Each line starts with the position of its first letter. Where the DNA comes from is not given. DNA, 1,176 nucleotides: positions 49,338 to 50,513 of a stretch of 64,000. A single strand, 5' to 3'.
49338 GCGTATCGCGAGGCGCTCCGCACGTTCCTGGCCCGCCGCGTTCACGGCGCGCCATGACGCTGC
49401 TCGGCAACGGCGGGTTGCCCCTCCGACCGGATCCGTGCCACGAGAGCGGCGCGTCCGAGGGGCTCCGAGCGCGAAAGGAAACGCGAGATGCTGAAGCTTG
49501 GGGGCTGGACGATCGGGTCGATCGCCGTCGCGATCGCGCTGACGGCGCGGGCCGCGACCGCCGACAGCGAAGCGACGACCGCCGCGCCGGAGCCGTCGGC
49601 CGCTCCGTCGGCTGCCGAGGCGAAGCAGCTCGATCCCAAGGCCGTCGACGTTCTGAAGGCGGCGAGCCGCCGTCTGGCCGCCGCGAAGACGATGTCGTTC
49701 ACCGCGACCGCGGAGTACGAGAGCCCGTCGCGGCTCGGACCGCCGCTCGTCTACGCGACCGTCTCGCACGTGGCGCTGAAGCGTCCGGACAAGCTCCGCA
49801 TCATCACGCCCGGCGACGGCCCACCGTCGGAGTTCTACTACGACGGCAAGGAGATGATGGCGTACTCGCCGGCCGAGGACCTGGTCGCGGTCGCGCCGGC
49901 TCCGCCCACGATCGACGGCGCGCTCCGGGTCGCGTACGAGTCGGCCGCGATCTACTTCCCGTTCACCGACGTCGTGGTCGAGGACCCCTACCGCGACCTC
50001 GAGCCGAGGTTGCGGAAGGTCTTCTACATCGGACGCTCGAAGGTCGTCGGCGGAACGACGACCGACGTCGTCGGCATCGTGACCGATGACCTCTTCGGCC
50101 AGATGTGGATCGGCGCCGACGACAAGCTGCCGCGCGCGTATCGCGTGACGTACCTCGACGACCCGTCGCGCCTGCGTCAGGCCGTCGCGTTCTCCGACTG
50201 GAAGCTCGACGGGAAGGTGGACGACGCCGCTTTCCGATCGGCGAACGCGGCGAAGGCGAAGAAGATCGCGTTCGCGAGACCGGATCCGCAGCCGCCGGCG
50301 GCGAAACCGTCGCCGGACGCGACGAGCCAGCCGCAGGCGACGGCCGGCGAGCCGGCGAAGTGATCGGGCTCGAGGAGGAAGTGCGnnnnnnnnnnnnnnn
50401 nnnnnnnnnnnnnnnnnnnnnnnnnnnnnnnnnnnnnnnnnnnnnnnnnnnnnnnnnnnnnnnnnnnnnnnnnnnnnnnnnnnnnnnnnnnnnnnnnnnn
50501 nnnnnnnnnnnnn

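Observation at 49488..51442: Three-gene co-directional locus of secreted proteins with an unusual repeat protein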

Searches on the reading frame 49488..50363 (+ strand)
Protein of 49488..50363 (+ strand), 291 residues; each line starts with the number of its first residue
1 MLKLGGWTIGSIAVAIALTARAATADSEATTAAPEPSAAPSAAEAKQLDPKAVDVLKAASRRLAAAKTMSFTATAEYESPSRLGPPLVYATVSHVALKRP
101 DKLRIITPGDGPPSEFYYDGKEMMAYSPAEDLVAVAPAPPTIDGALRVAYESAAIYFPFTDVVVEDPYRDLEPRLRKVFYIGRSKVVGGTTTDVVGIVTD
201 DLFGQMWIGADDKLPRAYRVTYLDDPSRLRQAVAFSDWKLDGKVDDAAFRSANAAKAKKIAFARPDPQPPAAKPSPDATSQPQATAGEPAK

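Call 3: search_protein_families(library=pfam, proteins=[window:49488-50363:+], max_evalue=0.1)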
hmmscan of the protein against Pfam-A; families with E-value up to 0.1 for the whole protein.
window:49488-50363:+ (291 aa): 1 family
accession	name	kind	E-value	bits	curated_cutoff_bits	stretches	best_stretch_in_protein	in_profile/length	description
PF09865.15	DUF2092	-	3.1e-57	193.8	21.2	1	52-262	1-211/212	Predicted periplasmic protein (DUF2092)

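Call 4: search_protein_families(library=ncbifam, proteins=[window:49488-50363:+], max_evalue=1)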
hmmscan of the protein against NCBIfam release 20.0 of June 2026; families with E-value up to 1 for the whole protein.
window:49488-50363:+ (291 aa): 0 families

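Call 13: search_solved_structures(query=window:49488-50360:+, max_evalue=1)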
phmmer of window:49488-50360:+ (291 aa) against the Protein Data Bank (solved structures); distinct sequences matched with E-value up to 1: 0.

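Call 35: search_solved_structures(query=A3, max_evalue=10)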
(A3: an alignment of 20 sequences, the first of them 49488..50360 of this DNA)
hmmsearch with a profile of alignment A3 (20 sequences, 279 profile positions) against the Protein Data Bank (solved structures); distinct sequences matched with E-value up to 10: 2.
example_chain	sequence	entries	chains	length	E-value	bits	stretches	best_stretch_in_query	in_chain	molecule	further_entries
6pfo_A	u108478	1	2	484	0.048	16.1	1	123-168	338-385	Maltodextrin-binding protein,Calcitonin receptor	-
5t03_A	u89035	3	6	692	0.85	12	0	126-161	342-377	maltose binding protein - heparan sulfate 6-O-sulfotransferase isoform 3 fusion protein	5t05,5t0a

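Call 41: find_homologous_proteins(query=window:49488-50360:+, max_evalue=0.001)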
Query window:49488-50360:+ (291 aa): 3418 proteins with E <= 0.001 among 8000 candidates; the best 120 are listed.
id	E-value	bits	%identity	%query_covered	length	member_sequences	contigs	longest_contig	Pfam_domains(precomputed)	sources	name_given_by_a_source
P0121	3.2e-182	623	100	100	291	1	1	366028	PF09865.16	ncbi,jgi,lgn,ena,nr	ncbi:MAG TPA: DUF2092 domain-containing protein [Candidatus Binatia bacterium]|nr:DUF2092 domain-con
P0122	1.6e-119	417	69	95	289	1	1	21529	PF09865.16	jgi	jgi:hypothetical protein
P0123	2.0e-118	413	73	93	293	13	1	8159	PF09865.16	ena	-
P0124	1.6e-117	410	73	93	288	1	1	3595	PF09865.16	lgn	-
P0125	3.7e-117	409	82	77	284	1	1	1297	PF09865.16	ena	-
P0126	4.2e-117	409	72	93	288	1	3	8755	PF09865.16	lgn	-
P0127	1.2e-116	408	80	77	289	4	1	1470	PF09865.16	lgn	-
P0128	2.5e-116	407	81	76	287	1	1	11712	PF09865.16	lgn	-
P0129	3.4e-116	406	81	77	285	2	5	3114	PF09865.16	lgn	-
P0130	1.1e-115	404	80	77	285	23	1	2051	PF09865.16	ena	-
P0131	2.1e-115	404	75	89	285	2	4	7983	PF09865.16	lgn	-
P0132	2.9e-115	403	80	77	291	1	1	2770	PF09865.16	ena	-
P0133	7.2e-115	402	82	77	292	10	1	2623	PF09865.16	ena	-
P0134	1.0e-114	401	80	77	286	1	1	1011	PF09865.16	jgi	jgi:hypothetical protein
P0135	2.0e-114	400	71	90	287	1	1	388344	PF09865.16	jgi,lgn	-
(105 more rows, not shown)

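Call 44: find_encoding_contigs(protein=P0121, flank=10000, max_places=1)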
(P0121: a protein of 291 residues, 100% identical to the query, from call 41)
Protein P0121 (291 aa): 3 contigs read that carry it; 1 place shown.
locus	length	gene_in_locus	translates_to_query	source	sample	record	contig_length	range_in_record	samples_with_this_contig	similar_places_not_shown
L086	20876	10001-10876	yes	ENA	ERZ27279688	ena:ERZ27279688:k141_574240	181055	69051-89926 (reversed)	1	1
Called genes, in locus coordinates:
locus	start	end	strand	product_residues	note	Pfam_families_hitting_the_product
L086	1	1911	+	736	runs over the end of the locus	PF01055:Glyco_hydro_31_2nd, PF21365:Glyco_hydro_31_3rd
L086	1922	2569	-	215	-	-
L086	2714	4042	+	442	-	PF01266:DAO (weak), PF01593:Amino_oxidase, PF13450:NAD_binding_8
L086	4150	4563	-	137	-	-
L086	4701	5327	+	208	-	PF00440:TetR_N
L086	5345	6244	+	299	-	-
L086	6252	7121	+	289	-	PF01738:DLH, PF00326:Peptidase_S9 (faint)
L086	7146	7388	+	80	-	-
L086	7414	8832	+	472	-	PF01425:Amidase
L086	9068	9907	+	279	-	PF00561:Abhydrolase_1, PF12146:Hydrolase_4, PF12697:Abhydrolase_6 (weak)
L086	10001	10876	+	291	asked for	PF09865:DUF2092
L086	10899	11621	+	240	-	-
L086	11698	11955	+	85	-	PF00839:Cys_rich_FGFR (weak)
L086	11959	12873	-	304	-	PF01149:Fapy_DNA_glyco, PF06831:H2TH, PF06827:zf-FPG_IleRS (weak)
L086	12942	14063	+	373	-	PF02746:MR_MLE_N, PF13378:MR_MLE_C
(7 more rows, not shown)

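Call 45: search_dna_similar(query=window:49488-50360:+, collection=plasmids, mode=protein, rows=spread, max_rows=40, max_evalue=0.001)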
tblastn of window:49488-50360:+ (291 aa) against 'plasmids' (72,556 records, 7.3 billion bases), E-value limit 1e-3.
Records with a match: 15; places in all: 15; records where one place covers at least 80% of the query: 0.
Best place of each record, by identity: 60-80% 1; <60% 14.
By first word of the organism name: Azospirillum 4; Caballeronia 2; Synechocystis 1; Gloeothece 1; Candidatus 1; Leptolyngbya 1; Microvirga 1; Acaryochloris 1; Paraburkholderia 1; Cupriavidus 1; and 1 more.
By predicted mobility (MOB-suite, as given by PLSDB): non-mobilizable 13; mobilizable 1; conjugative 1.
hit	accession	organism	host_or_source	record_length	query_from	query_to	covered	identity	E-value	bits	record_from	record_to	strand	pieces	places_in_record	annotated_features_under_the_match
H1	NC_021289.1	Caballeronia insecticola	-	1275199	48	244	68%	61.9%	8e-61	215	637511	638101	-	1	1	none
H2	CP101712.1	Synechocystis sp. B12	cell culture,mangrove water from the ...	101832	46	241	67%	59.3%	4e-50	224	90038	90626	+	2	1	DUF2092 domain-containing protein (x2)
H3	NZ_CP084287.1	Caballeronia zhejiangensis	Anasa tristis,Cell culture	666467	48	233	64%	55.4%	2e-47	176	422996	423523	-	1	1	DUF2092 domain-containing protein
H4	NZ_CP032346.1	Azospirillum brasilense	soil sample,Agricultural field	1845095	48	244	68%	28.6%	6e-7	58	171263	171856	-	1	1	record has no annotation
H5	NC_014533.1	Gloeothece verrucosa PCC 7822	fresh water in rice field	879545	49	243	67%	28.0%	5e-10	67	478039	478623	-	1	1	DUF2092 domain-containing protein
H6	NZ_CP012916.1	Azospirillum brasilense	Digitaria eriantha,microbe,root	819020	68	244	61%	28.7%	2e-7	59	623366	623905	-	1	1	DUF2092 domain-containing protein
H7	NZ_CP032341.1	Azospirillum brasilense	soil sample,Agricultural field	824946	68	244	61%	28.7%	2e-7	59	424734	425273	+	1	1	DUF2092 domain-containing protein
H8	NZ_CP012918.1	Azospirillum brasilense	Digitaria eriantha,microbe,root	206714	48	241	67%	25.5%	3e-6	56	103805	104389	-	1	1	DUF2092 domain-containing protein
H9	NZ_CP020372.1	Candidatus Thiodictyon syntrophicum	meromictic lake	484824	84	244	55%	28.4%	1e-6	57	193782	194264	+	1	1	DUF2092 domain-containing protein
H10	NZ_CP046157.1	Leptolyngbya sp. BL0902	cell culture,open pond on an algae farm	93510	46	244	68%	22.5%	1e-4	51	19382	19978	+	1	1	DUF2092 domain-containing protein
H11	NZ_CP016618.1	Microvirga ossetica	Vicia alpestris,cell culture,nodules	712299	69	238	58%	25.7%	3e-8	62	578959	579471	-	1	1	DUF2092 domain-containing protein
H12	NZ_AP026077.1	Acaryochloris marina MBIC10699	cell culture,Ascidian, Diplosoma similis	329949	77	240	56%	24.1%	6e-5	52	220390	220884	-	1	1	DUF2092 domain-containing protein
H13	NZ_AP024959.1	Paraburkholderia terrae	-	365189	84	246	56%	24.2%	4e-4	49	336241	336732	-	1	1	DUF2092 domain-containing protein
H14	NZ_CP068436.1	Cupriavidus necator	heavy metal containmented soil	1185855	84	246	56%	24.1%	2e-4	50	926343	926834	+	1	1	none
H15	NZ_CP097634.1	Agrobacterium pusense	mixed culture,Seaside Soil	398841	97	162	23%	40.9%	4e-5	52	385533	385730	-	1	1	DUF2092 domain-containing protein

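Call 46: get_annotated_region(hit=H3, flank=3500)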
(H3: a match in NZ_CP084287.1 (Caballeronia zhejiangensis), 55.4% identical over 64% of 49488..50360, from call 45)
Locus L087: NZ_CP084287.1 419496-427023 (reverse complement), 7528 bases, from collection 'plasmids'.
description: Caballeronia zhejiangensis strain A33_M4_a plasmid p3, complete sequence
organism: Caballeronia zhejiangensis (NCBI taxid 871203)
taxonomy: Bacteria; Pseudomonadota; Betaproteobacteria; Burkholderiales; Burkholderiaceae; Caballeronia; Caballeronia zhejiangensis
host: -; source: Anasa tristis,Cell culture; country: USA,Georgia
typing (MOB-suite, as given by PLSDB): mobilizable; relaxase MOBH,MOBP
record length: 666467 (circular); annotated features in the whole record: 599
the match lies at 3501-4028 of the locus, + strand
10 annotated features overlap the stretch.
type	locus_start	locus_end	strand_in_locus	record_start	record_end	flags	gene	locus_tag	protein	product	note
CDS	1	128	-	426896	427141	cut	-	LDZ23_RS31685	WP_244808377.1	hypothetical protein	-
CDS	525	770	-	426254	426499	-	-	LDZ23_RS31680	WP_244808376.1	hypothetical protein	-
CDS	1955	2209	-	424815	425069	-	-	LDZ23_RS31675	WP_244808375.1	DUF3313 family protein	-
CDS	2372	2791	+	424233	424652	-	-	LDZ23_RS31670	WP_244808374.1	DUF3313 family protein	-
CDS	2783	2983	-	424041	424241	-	-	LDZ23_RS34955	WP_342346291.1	hypothetical protein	-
CDS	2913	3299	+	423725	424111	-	-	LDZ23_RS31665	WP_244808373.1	hypothetical protein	-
CDS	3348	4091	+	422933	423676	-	-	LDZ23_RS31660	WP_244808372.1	DUF2092 domain-containing protein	-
CDS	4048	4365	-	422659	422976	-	-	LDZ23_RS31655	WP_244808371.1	hypothetical protein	-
CDS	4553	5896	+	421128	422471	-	-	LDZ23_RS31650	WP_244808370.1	alkaline phosphatase family protein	-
CDS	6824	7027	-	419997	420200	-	-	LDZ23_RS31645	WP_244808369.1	cold-shock protein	-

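Call 47: get_annotated_region(hit=H5, flank=3500)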
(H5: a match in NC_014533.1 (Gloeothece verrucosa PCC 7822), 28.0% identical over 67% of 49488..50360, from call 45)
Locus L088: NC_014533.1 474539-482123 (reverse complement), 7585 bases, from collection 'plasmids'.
description: Gloeothece verrucosa PCC 7822 plasmid Cy782201, complete sequence
organism: Gloeothece verrucosa PCC 7822 (NCBI taxid 497965)
taxonomy: Bacteria; Cyanobacteriota; Cyanophyceae; Chroococcales; Aphanothecaceae; Gloeothece; Gloeothece verrucosa; Gloeothece verrucosa PCC 7822
host: -; source: fresh water in rice field; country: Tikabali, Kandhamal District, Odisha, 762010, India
typing (MOB-suite, as given by PLSDB): non-mobilizable; mating-pair formation MPF_T
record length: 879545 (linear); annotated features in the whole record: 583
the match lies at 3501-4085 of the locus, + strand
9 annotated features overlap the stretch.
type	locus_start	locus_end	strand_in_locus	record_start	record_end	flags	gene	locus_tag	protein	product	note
CDS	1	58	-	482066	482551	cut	-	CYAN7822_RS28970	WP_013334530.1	hypothetical protein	-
CDS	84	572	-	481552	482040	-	-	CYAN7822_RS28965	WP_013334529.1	hypothetical protein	-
CDS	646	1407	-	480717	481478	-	-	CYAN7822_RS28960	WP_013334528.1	Coq4 family protein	GO:0006744 - ubiquinone biosynthetic process [Evidence IEA]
CDS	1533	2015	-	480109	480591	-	-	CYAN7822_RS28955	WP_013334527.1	glycine zipper family protein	-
CDS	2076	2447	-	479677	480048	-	-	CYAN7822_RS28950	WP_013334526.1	hypothetical protein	-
CDS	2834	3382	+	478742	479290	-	-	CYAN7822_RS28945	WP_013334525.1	DUF2808 domain-containing protein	-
CDS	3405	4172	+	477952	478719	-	-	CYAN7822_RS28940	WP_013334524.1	DUF2092 domain-containing protein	-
CDS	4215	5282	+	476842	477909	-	-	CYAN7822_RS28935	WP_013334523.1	DUF6515 family protein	-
CDS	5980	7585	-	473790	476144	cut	-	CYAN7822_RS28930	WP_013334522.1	arylsulfatase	-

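Call 48: get_annotated_region(hit=H6, flank=3500)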
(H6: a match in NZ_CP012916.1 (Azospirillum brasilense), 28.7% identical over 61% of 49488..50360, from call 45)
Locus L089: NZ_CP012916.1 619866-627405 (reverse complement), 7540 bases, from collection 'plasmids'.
description: Azospirillum brasilense strain Sp 7 plasmid ABSP7_p2, complete sequence
organism: Azospirillum brasilense (NCBI taxid 192)
taxonomy: Bacteria; Pseudomonadota; Alphaproteobacteria; Rhodospirillales; Azospirillaceae; Azospirillum; Azospirillum brasilense
host: -; source: Digitaria eriantha,microbe,root; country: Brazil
typing (MOB-suite, as given by PLSDB): non-mobilizable
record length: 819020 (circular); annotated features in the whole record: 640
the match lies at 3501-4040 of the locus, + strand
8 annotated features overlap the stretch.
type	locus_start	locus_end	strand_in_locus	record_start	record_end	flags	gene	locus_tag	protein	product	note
CDS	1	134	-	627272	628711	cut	-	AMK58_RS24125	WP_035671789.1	hypothetical protein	-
CDS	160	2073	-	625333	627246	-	-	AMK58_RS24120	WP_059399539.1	hypothetical protein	-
CDS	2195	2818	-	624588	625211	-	-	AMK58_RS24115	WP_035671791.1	hypothetical protein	-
CDS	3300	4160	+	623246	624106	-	-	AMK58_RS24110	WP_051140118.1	DUF2092 domain-containing protein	-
CDS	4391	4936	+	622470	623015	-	-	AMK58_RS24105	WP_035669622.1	hypothetical protein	-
CDS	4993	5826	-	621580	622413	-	-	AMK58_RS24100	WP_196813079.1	aminoglycoside adenylyltransferase family protein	-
CDS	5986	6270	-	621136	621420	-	-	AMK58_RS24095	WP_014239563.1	glycine zipper family protein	-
CDS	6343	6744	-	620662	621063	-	-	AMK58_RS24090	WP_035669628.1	Rap1a/Tai family immunity protein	-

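Call 49: get_annotated_region(hit=H11, flank=3500)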
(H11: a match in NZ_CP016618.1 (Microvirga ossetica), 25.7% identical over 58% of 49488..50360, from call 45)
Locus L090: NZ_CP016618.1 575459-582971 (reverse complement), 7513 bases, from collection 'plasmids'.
description: Microvirga ossetica strain V5/3m plasmid unnamed3, complete sequence
organism: Microvirga ossetica (NCBI taxid 1882682)
taxonomy: Bacteria; Pseudomonadota; Alphaproteobacteria; Hyphomicrobiales; Methylobacteriaceae; Microvirga; Microvirga ossetica
host: -; source: Vicia alpestris,cell culture,nodules; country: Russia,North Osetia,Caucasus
typing (MOB-suite, as given by PLSDB): non-mobilizable
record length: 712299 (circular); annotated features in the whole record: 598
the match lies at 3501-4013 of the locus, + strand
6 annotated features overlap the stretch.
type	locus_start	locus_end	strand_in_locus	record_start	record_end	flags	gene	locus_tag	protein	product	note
CDS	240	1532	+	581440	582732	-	gltA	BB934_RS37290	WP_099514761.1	citrate synthase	GO:0006099 - tricarboxylic acid cycle [Evidence IEA]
CDS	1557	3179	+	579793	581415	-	-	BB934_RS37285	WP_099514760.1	FMN-binding glutamate synthase family protein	GO:0006537 - glutamate biosynthetic process [Evidence IEA]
CDS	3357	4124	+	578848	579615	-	-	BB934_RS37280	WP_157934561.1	DUF2092 domain-containing protein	-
CDS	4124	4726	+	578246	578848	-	-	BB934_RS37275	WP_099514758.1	hypothetical protein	-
CDS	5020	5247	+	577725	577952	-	-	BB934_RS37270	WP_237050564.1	hypothetical protein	-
CDS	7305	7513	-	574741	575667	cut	-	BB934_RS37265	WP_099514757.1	LysR substrate-binding domain-containing protein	-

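Call 50: get_annotated_region(hit=H13, flank=3500)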
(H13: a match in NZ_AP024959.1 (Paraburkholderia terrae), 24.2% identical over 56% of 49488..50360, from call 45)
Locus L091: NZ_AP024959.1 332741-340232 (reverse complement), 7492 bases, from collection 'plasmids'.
description: Paraburkholderia terrae strain KU-64 plasmid pPT365, complete sequence
organism: Paraburkholderia terrae (NCBI taxid 311230)
taxonomy: Bacteria; Pseudomonadota; Betaproteobacteria; Burkholderiales; Burkholderiaceae; Paraburkholderia; Paraburkholderia terrae
host: -; source: -; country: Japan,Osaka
typing (MOB-suite, as given by PLSDB): non-mobilizable; mating-pair formation MPF_F
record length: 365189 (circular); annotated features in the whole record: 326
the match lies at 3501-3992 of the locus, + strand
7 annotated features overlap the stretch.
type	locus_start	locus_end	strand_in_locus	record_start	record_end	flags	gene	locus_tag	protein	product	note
CDS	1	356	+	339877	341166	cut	-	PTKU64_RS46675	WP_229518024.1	LssY C-terminal domain-containing protein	-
CDS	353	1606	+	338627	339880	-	-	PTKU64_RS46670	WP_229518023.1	LssY C-terminal domain-containing protein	-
CDS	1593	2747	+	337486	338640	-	-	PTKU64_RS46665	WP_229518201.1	hypothetical protein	-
CDS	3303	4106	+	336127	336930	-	-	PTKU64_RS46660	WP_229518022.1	DUF2092 domain-containing protein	-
CDS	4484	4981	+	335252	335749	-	-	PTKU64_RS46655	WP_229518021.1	hypothetical protein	-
CDS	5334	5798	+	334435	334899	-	-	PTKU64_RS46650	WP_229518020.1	response regulator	GO:0000160 - phosphorelay signal transduction system [Evidence IEA]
CDS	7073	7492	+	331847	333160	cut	-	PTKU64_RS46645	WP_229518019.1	DUF2254 domain-containing protein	-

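Call 55: search_protein_families(library=pfam, proteins=[L088:4215-5279:+, L089:4391-4933:+, L090:4124-4723:+, L091:4484-4978:+, L088:2079-2465:-, L088:1533-2012:-, L089:5989-6270:-], max_evalue=1)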
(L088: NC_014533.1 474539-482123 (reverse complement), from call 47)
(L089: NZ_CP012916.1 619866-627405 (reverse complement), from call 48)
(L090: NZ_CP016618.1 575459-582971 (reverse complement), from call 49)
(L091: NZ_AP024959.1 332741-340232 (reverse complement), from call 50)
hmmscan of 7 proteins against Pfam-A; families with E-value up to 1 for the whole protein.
L088:4215-5279:+ (355 aa): 1 family
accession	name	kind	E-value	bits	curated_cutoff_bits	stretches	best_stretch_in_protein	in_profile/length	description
PF20125.4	DUF6515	-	1.4e-15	58.1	24.9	1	256-353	78-176/179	Family of unknown function (DUF6515)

L089:4391-4933:+ (181 aa): 0 families

L090:4124-4723:+ (200 aa): 0 families

L091:4484-4978:+ (165 aa): 4 families
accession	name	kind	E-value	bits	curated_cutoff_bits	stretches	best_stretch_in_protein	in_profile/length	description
PF01504.24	PIP5K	-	0.076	12.7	27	1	7-83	174-250/288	Phosphatidylinositol-4-phosphate 5-Kinase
PF12316.13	Dsh_C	-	0.12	13.2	22.3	1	5-125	83-177/199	Segment polarity protein dishevelled (Dsh) C terminal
PF01080.22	Presenilin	-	0.57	9.3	34.3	1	7-59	237-301/408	Presenilin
PF03839.21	Sec62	-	0.77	10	27.8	1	8-64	20-77/191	Translocation protein Sec62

L088:2079-2465:- (129 aa): 2 families
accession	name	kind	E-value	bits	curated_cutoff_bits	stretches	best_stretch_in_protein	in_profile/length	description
PF10494.15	Stk19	-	0.15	11.9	27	1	74-126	84-137/278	Inactive serine-threonine protein kinase 19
PF03941.20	INCENP_ARK-bind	-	0.37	11.2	22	1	96-121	30-55/55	Inner centromere protein, ARK binding region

L088:1533-2012:- (159 aa): 7 families
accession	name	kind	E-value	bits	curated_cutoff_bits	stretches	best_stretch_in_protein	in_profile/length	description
PF13436.11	Gly-zipper_OmpA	-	2.2e-07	31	27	1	79-117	5-43/44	Glycine-zipper domain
PF13488.11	Gly-zipper_Omp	-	2.7e-07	30.8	25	1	81-123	2-45/46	Glycine zipper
PF13441.11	Gly-zipper_YMGG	-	1e-06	28.8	28.9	1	77-117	2-42/45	YMGG-like Gly-zipper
PF20159.5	YidB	-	0.00048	20.9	24.3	1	63-135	7-75/132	YidB-like protein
PF18933.6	PsbP_2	-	0.0079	16.7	27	1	103-143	6-47/184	PsbP-like protein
PF25688.1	P22_gp7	-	0.011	16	28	1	36-115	149-229/230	Bacteriophage P22 DNA ejection protein gp7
PF06897.17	DUF1269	-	0.019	15.7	26.9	1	82-119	1-38/100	Protein of unknown function (DUF1269)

L089:5989-6270:- (94 aa): 5 families
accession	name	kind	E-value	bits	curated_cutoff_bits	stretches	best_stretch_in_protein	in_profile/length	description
PF13436.11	Gly-zipper_OmpA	-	1.2e-09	38.2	27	1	28-68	3-43/44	Glycine-zipper domain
PF13441.11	Gly-zipper_YMGG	-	7.7e-09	35.6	28.9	1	27-69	1-43/45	YMGG-like Gly-zipper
PF13488.11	Gly-zipper_Omp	-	3.4e-05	24.1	25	1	32-66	2-36/46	Glycine zipper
PF25688.1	P22_gp7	-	0.00057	20.2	28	1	17-66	179-229/230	Bacteriophage P22 DNA ejection protein gp7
PF06897.17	DUF1269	-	0.36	11.6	26.9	1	35-71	3-39/100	Protein of unknown function (DUF1269)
